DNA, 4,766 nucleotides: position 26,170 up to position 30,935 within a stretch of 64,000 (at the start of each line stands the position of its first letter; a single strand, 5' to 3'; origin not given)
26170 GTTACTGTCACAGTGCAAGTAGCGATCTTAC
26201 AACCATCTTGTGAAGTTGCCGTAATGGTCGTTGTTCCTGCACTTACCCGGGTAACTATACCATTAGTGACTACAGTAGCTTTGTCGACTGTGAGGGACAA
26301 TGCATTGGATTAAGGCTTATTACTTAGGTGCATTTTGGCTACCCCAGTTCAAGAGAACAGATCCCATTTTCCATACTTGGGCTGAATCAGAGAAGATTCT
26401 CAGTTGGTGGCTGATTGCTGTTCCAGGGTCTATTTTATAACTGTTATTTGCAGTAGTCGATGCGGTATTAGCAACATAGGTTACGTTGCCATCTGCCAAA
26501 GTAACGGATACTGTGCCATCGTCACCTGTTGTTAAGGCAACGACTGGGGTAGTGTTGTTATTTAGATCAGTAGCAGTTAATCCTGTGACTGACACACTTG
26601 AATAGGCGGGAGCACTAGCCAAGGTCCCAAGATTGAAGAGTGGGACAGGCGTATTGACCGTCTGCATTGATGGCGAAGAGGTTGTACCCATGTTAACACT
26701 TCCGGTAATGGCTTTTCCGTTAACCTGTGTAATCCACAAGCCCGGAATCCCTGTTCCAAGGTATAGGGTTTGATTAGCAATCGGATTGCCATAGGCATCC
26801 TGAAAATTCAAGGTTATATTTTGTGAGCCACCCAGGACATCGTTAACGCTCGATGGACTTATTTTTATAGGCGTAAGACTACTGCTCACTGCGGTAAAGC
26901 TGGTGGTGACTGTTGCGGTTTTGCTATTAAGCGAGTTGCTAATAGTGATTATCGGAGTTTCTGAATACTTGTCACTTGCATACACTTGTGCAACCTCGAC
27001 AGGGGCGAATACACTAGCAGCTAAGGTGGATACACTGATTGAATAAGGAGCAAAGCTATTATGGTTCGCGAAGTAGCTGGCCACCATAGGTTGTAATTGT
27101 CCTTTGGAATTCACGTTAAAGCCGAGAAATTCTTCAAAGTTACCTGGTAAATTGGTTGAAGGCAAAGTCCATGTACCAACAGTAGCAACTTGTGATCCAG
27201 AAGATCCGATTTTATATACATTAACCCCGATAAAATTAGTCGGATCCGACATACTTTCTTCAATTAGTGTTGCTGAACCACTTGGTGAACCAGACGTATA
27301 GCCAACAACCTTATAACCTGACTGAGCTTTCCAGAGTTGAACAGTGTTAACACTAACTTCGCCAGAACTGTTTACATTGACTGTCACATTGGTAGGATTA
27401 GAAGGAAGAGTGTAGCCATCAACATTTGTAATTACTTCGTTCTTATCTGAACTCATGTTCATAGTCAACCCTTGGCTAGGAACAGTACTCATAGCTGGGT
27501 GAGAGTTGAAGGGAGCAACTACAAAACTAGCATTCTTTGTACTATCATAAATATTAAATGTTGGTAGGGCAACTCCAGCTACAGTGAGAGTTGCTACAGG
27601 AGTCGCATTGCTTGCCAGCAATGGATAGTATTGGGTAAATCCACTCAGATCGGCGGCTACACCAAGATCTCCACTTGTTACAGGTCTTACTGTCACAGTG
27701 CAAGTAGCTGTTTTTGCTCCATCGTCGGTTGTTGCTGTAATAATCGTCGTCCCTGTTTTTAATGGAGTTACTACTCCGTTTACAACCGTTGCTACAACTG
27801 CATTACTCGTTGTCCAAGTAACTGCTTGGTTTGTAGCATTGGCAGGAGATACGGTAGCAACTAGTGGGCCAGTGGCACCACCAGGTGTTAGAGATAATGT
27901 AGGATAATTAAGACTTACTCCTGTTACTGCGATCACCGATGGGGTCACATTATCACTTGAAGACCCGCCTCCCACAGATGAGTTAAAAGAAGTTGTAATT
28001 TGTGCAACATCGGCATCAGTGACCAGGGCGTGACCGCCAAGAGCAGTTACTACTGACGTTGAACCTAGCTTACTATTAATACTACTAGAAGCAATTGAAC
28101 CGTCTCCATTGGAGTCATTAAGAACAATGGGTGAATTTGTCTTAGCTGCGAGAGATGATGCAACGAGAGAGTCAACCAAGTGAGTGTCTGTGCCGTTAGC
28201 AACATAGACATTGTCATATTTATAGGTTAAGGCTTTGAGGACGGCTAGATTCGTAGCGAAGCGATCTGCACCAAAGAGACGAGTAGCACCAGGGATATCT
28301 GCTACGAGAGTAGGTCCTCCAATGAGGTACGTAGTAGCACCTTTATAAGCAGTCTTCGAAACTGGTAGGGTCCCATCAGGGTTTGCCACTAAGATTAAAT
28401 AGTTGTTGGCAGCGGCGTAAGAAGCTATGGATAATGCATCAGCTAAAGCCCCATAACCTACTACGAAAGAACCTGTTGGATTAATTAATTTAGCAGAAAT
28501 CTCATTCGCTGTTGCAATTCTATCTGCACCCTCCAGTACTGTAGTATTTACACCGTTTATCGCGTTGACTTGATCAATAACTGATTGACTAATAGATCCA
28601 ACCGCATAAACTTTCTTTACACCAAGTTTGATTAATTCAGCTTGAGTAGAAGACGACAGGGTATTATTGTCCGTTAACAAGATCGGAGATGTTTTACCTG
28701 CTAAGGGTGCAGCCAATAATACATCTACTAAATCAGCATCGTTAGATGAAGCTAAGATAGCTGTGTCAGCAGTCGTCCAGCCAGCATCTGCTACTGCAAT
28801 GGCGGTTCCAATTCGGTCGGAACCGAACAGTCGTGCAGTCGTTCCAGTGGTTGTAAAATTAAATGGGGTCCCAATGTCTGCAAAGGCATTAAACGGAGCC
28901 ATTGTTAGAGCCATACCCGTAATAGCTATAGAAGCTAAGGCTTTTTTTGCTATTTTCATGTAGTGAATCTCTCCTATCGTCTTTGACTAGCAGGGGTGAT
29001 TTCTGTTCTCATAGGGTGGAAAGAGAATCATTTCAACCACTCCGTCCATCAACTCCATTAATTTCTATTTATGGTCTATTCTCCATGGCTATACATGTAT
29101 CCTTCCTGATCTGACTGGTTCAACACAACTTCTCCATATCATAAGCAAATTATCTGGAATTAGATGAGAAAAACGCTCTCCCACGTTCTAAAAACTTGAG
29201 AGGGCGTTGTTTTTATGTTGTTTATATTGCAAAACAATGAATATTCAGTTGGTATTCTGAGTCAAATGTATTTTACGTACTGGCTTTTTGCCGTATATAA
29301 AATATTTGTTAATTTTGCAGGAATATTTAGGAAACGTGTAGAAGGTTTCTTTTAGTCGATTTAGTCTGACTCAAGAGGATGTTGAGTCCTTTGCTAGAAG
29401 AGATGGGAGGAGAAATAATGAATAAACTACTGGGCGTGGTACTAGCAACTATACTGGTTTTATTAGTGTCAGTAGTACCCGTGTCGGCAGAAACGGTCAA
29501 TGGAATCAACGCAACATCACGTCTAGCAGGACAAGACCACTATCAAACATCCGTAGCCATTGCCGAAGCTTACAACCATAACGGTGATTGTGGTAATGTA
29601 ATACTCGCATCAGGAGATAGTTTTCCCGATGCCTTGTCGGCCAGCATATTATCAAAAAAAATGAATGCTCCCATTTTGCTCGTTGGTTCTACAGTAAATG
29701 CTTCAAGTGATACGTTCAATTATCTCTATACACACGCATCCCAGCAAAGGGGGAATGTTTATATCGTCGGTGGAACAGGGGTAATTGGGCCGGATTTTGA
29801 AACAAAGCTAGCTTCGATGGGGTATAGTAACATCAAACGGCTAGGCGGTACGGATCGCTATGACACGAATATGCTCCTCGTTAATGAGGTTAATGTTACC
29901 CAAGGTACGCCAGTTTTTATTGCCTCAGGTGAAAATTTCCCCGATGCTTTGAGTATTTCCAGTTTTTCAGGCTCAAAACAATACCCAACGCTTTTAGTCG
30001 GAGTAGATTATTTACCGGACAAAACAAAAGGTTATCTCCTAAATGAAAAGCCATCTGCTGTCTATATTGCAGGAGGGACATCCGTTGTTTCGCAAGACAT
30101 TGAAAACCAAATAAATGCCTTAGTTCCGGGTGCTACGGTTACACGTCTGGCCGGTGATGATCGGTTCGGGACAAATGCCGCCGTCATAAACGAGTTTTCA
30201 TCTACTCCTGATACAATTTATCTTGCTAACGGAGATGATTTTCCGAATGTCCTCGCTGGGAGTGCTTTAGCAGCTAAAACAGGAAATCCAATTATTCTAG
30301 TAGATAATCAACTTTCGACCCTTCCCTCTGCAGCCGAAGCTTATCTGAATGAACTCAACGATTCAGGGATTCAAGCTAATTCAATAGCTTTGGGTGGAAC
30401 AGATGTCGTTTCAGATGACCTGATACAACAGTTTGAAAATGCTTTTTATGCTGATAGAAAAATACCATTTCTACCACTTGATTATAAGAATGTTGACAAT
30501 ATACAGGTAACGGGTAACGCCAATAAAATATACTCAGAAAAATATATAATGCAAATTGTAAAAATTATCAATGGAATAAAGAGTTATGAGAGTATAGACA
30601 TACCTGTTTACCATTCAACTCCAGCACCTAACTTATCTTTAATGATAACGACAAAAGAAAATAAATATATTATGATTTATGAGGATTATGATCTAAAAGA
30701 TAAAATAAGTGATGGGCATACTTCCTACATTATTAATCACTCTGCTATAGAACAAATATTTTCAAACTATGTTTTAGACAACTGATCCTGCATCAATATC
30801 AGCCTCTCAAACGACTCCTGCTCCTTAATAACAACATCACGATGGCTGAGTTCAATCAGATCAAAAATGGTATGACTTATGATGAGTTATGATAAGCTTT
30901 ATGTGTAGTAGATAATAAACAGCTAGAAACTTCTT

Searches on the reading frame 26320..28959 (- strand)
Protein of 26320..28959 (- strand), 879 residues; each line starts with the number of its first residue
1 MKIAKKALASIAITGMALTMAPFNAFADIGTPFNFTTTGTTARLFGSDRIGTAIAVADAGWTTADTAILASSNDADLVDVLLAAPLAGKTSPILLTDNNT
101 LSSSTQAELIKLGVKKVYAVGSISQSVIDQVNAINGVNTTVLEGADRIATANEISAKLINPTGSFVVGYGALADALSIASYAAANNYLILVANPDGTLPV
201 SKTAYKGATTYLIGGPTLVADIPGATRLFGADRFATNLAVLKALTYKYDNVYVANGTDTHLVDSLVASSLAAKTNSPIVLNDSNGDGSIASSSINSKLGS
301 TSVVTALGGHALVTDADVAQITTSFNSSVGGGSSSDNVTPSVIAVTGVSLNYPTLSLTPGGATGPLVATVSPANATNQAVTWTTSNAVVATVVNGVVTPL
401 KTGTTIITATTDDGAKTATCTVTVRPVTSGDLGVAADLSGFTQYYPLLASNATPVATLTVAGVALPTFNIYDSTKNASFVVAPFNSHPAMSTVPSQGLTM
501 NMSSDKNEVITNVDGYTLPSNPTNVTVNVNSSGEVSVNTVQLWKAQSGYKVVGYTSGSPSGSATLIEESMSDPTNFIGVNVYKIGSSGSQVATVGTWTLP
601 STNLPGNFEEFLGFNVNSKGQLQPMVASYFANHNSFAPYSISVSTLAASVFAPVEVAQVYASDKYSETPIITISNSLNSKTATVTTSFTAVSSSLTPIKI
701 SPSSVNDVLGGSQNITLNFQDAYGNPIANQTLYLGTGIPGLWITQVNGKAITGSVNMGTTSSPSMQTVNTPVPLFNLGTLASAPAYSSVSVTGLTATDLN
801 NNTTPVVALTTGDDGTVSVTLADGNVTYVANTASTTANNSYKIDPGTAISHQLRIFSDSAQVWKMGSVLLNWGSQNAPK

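Call 74: search_protein_families(library=pfam, proteins=[window:26320-28959:-], max_evalue=0.001)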
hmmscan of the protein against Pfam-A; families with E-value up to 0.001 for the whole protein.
window:26320-28959:- (879 aa): 3 families
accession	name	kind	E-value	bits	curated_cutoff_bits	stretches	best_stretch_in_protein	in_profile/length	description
PF04122.17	CW_binding_2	-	1.2e-33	115.9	24.9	3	227-315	1-70/73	Cell wall binding domain 2 (CWB2)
PF02368.24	Big_2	-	3e-10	40.4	22.8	1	344-422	1-79/79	Bacterial Ig-like domain (group 2)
PF21461.3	HL_N-beta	-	3.5e-06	27.1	27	1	381-419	15-52/57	Hyaluronate lyase, N-terminal beta-sheet domain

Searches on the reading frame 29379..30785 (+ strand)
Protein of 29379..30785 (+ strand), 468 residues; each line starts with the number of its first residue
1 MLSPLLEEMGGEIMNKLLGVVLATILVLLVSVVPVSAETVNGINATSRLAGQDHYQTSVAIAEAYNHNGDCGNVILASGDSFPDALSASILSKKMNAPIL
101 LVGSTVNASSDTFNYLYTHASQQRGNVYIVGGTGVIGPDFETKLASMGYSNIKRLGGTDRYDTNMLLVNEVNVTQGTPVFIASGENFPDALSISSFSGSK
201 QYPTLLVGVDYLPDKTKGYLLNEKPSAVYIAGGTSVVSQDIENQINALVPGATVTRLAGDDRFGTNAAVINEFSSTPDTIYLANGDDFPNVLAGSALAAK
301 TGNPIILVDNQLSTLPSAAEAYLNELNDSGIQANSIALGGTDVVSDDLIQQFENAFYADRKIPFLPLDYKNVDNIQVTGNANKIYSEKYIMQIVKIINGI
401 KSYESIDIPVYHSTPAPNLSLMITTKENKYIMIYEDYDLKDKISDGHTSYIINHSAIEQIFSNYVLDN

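Call 74: search_protein_families(library=pfam, proteins=[window:29379-30785:+], max_evalue=0.001)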
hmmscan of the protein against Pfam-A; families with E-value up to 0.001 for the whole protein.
window:29379-30785:+ (468 aa): 1 family
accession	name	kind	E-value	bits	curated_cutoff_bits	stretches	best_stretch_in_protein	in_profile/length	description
PF04122.17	CW_binding_2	-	1.6e-58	195.6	24.9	3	48-139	1-71/73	Cell wall binding domain 2 (CWB2)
